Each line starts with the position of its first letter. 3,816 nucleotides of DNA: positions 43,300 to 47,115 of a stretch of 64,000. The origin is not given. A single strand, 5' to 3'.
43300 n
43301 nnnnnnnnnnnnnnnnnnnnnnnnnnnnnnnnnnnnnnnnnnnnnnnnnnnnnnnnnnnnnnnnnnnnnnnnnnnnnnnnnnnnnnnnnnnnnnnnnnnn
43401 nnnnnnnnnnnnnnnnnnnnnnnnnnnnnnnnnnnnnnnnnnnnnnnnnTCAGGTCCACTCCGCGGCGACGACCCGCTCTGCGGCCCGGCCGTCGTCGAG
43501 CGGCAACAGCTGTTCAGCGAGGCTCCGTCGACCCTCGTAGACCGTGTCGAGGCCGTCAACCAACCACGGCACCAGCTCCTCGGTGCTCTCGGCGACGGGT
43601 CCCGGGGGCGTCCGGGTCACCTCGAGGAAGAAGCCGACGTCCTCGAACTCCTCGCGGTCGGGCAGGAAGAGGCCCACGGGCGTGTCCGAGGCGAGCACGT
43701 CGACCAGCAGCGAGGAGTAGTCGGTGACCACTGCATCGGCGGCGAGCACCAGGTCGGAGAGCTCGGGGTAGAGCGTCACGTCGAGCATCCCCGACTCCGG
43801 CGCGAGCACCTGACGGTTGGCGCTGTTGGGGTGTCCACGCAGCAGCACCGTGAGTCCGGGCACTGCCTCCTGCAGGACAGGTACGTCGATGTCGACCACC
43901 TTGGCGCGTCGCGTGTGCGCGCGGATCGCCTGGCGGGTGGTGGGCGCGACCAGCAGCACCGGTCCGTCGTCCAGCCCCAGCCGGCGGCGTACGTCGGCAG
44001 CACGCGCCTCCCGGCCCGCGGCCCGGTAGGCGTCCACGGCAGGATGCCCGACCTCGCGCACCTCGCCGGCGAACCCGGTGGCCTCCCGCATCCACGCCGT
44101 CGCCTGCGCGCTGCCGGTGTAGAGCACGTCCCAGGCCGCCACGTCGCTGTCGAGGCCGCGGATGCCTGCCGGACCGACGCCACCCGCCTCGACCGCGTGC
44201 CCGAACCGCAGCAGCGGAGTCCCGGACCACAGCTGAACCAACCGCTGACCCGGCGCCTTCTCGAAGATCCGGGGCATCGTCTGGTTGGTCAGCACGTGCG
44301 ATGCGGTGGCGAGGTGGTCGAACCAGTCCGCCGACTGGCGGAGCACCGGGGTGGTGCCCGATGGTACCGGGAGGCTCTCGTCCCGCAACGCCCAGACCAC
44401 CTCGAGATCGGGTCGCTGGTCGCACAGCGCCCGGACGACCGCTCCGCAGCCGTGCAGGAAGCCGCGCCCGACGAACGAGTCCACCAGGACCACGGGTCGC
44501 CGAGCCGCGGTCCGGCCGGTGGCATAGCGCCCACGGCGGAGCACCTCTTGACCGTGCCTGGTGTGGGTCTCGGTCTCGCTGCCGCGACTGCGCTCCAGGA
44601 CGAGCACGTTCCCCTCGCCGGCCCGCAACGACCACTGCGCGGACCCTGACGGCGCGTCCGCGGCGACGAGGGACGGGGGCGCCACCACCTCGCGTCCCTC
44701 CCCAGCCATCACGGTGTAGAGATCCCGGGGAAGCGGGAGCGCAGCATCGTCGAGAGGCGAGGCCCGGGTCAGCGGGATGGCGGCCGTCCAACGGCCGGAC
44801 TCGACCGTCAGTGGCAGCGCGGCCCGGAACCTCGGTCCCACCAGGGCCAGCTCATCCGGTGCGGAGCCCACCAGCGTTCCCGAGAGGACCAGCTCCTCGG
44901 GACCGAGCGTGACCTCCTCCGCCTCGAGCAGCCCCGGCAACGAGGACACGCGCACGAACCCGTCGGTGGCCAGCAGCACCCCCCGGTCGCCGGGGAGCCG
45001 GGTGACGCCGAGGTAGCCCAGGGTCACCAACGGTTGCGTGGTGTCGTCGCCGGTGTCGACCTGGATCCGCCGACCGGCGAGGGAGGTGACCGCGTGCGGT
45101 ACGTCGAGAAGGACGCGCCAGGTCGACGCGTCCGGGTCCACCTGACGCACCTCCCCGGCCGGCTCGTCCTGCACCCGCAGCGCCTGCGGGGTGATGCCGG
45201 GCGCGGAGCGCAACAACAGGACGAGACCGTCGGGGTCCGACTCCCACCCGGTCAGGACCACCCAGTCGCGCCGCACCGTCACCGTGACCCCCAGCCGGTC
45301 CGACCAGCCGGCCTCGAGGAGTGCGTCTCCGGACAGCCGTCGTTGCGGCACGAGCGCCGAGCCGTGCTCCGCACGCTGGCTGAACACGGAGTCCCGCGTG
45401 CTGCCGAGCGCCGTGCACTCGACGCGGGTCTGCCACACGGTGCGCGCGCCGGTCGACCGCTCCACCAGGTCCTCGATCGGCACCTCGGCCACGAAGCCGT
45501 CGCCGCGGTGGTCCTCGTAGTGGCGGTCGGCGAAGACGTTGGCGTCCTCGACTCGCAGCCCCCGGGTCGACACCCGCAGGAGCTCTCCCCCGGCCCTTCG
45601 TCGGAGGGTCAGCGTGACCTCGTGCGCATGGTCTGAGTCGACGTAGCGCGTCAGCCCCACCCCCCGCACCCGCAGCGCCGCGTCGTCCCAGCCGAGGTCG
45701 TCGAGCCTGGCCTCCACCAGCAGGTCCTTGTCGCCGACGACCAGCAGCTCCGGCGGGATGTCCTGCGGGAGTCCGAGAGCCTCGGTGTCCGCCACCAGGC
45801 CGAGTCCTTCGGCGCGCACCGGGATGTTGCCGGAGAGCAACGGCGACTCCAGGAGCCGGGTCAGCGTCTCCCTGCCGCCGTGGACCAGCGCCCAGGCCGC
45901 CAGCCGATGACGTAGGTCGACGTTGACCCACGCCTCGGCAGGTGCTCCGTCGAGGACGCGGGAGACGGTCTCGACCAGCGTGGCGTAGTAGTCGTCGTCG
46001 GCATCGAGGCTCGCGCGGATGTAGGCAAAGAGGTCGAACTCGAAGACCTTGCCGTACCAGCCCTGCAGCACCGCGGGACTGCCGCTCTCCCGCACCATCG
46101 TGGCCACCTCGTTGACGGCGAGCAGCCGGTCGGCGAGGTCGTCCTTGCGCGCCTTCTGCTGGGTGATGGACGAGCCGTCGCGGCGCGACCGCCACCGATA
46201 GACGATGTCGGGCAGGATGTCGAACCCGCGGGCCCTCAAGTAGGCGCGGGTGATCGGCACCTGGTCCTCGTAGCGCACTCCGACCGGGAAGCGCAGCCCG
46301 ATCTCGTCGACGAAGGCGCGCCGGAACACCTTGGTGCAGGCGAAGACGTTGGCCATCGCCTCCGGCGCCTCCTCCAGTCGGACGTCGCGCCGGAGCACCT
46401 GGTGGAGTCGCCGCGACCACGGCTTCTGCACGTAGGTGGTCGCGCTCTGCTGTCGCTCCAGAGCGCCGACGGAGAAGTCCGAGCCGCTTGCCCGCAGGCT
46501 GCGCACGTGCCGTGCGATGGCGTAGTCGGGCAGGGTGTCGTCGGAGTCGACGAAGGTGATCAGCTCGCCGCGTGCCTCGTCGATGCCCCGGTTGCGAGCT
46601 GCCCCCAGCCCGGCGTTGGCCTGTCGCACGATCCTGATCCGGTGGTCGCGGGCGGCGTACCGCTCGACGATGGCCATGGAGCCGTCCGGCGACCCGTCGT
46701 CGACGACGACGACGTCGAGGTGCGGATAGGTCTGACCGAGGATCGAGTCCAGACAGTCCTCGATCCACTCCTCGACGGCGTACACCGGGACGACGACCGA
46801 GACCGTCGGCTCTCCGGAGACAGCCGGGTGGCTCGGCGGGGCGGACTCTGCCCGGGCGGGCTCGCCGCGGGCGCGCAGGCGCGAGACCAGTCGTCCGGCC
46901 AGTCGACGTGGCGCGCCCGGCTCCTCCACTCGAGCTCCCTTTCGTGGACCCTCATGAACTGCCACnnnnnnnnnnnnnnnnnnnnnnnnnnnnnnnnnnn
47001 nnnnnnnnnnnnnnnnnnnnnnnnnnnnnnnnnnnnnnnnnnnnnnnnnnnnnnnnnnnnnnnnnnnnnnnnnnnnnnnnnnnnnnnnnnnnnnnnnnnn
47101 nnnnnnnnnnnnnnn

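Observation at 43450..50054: Pair B: GT2 + TagF paralogs with reciprocal active-site loss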

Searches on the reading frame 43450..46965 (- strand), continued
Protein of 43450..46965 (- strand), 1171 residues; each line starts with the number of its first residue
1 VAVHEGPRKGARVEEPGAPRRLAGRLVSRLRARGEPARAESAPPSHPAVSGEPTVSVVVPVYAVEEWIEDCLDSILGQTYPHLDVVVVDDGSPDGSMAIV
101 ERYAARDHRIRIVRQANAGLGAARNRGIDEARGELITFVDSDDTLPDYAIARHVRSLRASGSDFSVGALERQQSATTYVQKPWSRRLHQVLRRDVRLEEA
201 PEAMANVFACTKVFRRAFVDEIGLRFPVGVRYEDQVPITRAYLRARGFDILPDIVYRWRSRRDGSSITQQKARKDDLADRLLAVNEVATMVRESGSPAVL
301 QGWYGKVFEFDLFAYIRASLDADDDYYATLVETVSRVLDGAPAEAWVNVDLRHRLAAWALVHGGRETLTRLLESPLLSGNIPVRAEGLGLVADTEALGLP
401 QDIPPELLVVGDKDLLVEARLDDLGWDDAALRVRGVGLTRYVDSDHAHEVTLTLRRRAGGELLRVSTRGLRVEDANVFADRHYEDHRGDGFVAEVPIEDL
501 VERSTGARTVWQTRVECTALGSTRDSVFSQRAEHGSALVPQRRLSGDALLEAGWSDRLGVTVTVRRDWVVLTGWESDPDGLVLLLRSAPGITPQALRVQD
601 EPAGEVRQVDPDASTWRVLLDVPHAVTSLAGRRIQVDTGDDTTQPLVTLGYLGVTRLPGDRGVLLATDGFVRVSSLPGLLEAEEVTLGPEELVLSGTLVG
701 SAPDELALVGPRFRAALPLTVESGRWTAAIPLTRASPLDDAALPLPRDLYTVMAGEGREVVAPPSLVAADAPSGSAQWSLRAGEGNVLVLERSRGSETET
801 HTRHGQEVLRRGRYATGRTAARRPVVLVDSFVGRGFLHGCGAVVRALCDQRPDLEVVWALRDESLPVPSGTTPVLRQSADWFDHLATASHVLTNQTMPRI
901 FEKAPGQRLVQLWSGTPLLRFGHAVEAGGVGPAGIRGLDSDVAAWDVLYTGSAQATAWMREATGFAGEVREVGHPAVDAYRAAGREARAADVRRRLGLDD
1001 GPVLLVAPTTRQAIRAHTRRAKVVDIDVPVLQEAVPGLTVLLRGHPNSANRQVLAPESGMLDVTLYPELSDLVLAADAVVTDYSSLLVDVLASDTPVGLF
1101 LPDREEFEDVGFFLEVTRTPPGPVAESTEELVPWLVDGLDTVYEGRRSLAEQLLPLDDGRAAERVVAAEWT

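Call 59: fold_search(model_id=the predicted structure, library=pdb)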
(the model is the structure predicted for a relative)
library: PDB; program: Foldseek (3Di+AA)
matches with E <= 10: 1678; with E <= 0.001: 393
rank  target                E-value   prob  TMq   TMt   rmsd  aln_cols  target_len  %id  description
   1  5tz8_A                2.3e-29  1.00  0.27  0.50  16.4       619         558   16  Crystal structure of S. aureus TarS (released 2017-01-04)
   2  8bz4_A                1.5e-26  1.00  0.31  0.53  10.0       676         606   14  Crystal structure of the apo form of the L. monocytogenes RmlT (released 2023-12-27)
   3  8bz6_B                2.6e-26  1.00  0.31  0.54   9.7       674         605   15  Crystal structure of the L. monocytogenes RmlT in complex with UDP-glucose (released 2023-12-27)
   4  8bz7_C                5.5e-26  1.00  0.30  0.52  10.2       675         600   13  Crystal structure of the L. monocytogenes RmlT in complex with TDP-rhamnose (released 2023-12-27)
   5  8bz7_B                5.8e-26  1.00  0.30  0.52  10.1       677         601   14  Crystal structure of the L. monocytogenes RmlT in complex with TDP-rhamnose (released 2023-12-27)
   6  8bz7_A                1.0e-25  1.00  0.31  0.53  10.0       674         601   14  Crystal structure of the L. monocytogenes RmlT in complex with TDP-rhamnose (released 2023-12-27)
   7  9gzk_E                1.2e-25  1.00  0.30  0.52  10.2       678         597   14  Crystal structure of the L. monocytogenes RmlT in complex with 4-RboP-(CH2)6NH2 (released 2024-12-18)
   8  9gzk_C                2.0e-25  1.00  0.30  0.51  10.2       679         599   14  Crystal structure of the L. monocytogenes RmlT in complex with 4-RboP-(CH2)6NH2 (released 2024-12-18)
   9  8bz8_B                2.1e-25  1.00  0.31  0.53  10.1       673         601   14  Crystal structure of the L. monocytogenes RmlT D198A variant in complex with TDP-rhamnose (released 2023-12-27)
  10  8bz7_E                2.2e-25  1.00  0.30  0.52  10.2       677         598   14  Crystal structure of the L. monocytogenes RmlT in complex with TDP-rhamnose (released 2023-12-27)
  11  8bz8_A                2.6e-25  1.00  0.31  0.53  10.0       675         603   14  Crystal structure of the L. monocytogenes RmlT D198A variant in complex with TDP-rhamnose (released 2023-12-27)
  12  8bz5_C                2.8e-25  1.00  0.31  0.53   9.5       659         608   14  Crystal structure of the L. monocytogenes RmlT in complex with HEPES (released 2023-12-27)
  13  8bz7_D                4.0e-25  1.00  0.30  0.53  10.1       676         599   14  Crystal structure of the L. monocytogenes RmlT in complex with TDP-rhamnose (released 2023-12-27)
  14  8bz5_B                4.3e-25  1.00  0.30  0.52  10.2       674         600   14  Crystal structure of the L. monocytogenes RmlT in complex with HEPES (released 2023-12-27)
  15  3l7j_D                8.6e-25  1.00  0.29  0.77   3.9       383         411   24  Structure of the Wall Teichoic Acid Polymerase TagF, H444N variant (released 2010-04-28)
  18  3l7m_D                4.6e-24  1.00  0.29  0.76   4.0       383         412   23  Structure of the Wall Teichoic Acid Polymerase TagF, H548A (released 2010-04-28)
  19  3l7j_A                4.6e-24  1.00  0.29  0.76   4.0       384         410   24  Structure of the Wall Teichoic Acid Polymerase TagF, H444N variant (released 2010-04-28)
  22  3l7j_C                7.4e-24  1.00  0.29  0.76   4.1       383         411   23  Structure of the Wall Teichoic Acid Polymerase TagF, H444N variant (released 2010-04-28)
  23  3l7j_B                8.8e-24  1.00  0.29  0.76   4.1       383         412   23  Structure of the Wall Teichoic Acid Polymerase TagF, H444N variant (released 2010-04-28)
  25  3l7m_B                1.5e-23  1.00  0.29  0.76   4.0       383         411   23  Structure of the Wall Teichoic Acid Polymerase TagF, H548A (released 2010-04-28)
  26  3l7i_A                1.6e-23  1.00  0.29  0.76   4.0       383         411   24  Structure of the Wall Teichoic Acid Polymerase TagF (released 2010-04-28)
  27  3l7m_A                9.4e-23  1.00  0.28  0.76   4.1       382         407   23  Structure of the Wall Teichoic Acid Polymerase TagF, H548A (released 2010-04-28)
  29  3l7i_D                2.6e-22  1.00  0.28  0.77   3.7       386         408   24  Structure of the Wall Teichoic Acid Polymerase TagF (released 2010-04-28)
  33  8bz4_B                6.3e-21  1.00  0.29  0.52   9.8       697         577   13  Crystal structure of the apo form of the L. monocytogenes RmlT (released 2023-12-27)
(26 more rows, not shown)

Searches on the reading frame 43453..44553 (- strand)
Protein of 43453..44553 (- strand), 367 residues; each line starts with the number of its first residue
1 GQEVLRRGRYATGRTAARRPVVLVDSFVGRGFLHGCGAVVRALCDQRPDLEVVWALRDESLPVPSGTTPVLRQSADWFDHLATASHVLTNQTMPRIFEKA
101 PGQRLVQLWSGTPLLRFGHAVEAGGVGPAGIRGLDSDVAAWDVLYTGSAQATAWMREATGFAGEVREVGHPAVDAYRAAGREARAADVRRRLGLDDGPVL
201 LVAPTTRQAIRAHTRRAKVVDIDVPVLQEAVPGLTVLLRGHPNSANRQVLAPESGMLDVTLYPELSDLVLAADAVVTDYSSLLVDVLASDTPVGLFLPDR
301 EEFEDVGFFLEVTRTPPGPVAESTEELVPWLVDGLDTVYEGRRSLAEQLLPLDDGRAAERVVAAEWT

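Call 64: search_protein_representatives(protein=window:43453-44553:-)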
Query: 367 residues. Proteins with E-value up to 0.001 (for the whole library): 5777; up to 1e-10: 2827; up to 1e-30: 660. The best 150 are listed.
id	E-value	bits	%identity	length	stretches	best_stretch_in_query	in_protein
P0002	3.1e-194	661.7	82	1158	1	1-366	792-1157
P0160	2.5e-71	257.3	60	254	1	114-366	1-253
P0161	1.4e-70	255.0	39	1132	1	2-363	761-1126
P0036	3.0e-67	243.9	41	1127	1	9-364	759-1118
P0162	1.0e-66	242.2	40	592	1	2-363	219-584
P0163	1.8e-60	221.7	40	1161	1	20-362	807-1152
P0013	3.2e-58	214.2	37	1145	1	7-363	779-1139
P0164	5.2e-58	213.6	34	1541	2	6-364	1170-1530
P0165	1.2e-56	209.0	37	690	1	1-363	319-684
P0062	2.4e-56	208.1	37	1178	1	2-364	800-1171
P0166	2.5e-56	208.0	36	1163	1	14-366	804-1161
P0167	2.7e-56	207.9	39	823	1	17-366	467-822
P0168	2.8e-56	207.9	38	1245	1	11-364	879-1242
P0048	1.2e-55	205.8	37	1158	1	15-364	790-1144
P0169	6.9e-55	203.3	72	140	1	229-366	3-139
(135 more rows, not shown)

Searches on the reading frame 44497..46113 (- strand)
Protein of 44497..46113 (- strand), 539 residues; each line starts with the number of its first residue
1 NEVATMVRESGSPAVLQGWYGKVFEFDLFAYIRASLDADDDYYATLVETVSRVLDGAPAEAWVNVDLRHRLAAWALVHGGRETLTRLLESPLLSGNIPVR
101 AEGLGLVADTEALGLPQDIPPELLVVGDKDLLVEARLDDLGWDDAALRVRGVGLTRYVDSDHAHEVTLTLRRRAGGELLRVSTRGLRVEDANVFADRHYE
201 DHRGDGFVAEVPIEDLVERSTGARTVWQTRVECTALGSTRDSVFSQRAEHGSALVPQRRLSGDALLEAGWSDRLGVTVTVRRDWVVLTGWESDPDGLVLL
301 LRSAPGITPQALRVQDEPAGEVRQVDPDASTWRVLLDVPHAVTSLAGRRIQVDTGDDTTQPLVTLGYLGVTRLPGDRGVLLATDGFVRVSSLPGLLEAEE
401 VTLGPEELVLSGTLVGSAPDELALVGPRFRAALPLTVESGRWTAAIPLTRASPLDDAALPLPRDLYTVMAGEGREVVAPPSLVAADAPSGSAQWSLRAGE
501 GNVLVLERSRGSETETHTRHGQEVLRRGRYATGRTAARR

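Call 44: search_protein_families(library=pfam, proteins=[window:44497-46113:-], max_evalue=10)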
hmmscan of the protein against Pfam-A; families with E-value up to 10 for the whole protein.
seq(539 aa): 0 families

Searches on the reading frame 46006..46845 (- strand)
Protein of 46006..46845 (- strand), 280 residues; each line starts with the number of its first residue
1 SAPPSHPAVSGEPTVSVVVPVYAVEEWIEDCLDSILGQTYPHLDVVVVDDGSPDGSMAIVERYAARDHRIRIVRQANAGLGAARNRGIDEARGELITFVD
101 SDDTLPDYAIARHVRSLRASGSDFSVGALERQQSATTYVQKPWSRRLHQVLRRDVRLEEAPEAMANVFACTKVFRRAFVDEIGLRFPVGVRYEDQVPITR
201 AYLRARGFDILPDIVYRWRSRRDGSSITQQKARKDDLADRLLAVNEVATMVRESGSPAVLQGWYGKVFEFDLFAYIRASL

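Call 62: search_solved_structures(query=window:46006-46845:-, show_alignments=4, max_evalue=1e-10)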
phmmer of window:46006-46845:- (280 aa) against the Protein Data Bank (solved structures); distinct sequences matched with E-value up to 1e-10: 15.
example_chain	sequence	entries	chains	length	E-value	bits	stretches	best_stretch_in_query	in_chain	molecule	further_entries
5hea_A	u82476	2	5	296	1.3e-36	129.8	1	14-242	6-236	Putative glycosyltransferase (GalT1)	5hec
3bcv_A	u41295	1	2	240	1.7e-22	83.5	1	13-106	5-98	Putative glycosyltransferase protein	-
2z87_A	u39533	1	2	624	2.4e-20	76.5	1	12-110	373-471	Chondroitin synthase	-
2z86_A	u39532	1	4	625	2.4e-20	76.5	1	12-110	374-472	Chondroitin synthase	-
5tze_C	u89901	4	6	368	5.6e-20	75.3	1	16-270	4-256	Glycosyl transferase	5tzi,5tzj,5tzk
5tz8_A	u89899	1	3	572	2.3e-19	73.3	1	16-270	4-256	Glycosyl transferase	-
8vh7_A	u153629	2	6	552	1.2e-14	57.7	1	10-126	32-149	Heparosan synthase B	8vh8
8viw_A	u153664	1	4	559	1.3e-14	57.7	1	10-126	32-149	Heparosan synthase B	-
6p61_A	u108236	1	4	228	2.4e-12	50.3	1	6-111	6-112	Glycosyltransferase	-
9omh_A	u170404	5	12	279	3.9e-12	49.6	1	14-107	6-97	Glycosyltransferase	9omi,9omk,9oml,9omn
9omm_A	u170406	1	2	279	3.9e-12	49.6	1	14-107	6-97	Glycosyltransferase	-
9omj_A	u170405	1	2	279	5.8e-12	49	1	15-107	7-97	Glycosyltransferase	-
3l7m_A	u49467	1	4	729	6.6e-11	45.5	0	15-186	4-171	Teichoic acid biosynthesis protein F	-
3l7i_A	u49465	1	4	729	6.6e-11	45.5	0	15-186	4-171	Teichoic acid biosynthesis protein F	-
3l7j_A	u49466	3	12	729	6.6e-11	45.5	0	15-186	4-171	Teichoic acid biosynthesis protein F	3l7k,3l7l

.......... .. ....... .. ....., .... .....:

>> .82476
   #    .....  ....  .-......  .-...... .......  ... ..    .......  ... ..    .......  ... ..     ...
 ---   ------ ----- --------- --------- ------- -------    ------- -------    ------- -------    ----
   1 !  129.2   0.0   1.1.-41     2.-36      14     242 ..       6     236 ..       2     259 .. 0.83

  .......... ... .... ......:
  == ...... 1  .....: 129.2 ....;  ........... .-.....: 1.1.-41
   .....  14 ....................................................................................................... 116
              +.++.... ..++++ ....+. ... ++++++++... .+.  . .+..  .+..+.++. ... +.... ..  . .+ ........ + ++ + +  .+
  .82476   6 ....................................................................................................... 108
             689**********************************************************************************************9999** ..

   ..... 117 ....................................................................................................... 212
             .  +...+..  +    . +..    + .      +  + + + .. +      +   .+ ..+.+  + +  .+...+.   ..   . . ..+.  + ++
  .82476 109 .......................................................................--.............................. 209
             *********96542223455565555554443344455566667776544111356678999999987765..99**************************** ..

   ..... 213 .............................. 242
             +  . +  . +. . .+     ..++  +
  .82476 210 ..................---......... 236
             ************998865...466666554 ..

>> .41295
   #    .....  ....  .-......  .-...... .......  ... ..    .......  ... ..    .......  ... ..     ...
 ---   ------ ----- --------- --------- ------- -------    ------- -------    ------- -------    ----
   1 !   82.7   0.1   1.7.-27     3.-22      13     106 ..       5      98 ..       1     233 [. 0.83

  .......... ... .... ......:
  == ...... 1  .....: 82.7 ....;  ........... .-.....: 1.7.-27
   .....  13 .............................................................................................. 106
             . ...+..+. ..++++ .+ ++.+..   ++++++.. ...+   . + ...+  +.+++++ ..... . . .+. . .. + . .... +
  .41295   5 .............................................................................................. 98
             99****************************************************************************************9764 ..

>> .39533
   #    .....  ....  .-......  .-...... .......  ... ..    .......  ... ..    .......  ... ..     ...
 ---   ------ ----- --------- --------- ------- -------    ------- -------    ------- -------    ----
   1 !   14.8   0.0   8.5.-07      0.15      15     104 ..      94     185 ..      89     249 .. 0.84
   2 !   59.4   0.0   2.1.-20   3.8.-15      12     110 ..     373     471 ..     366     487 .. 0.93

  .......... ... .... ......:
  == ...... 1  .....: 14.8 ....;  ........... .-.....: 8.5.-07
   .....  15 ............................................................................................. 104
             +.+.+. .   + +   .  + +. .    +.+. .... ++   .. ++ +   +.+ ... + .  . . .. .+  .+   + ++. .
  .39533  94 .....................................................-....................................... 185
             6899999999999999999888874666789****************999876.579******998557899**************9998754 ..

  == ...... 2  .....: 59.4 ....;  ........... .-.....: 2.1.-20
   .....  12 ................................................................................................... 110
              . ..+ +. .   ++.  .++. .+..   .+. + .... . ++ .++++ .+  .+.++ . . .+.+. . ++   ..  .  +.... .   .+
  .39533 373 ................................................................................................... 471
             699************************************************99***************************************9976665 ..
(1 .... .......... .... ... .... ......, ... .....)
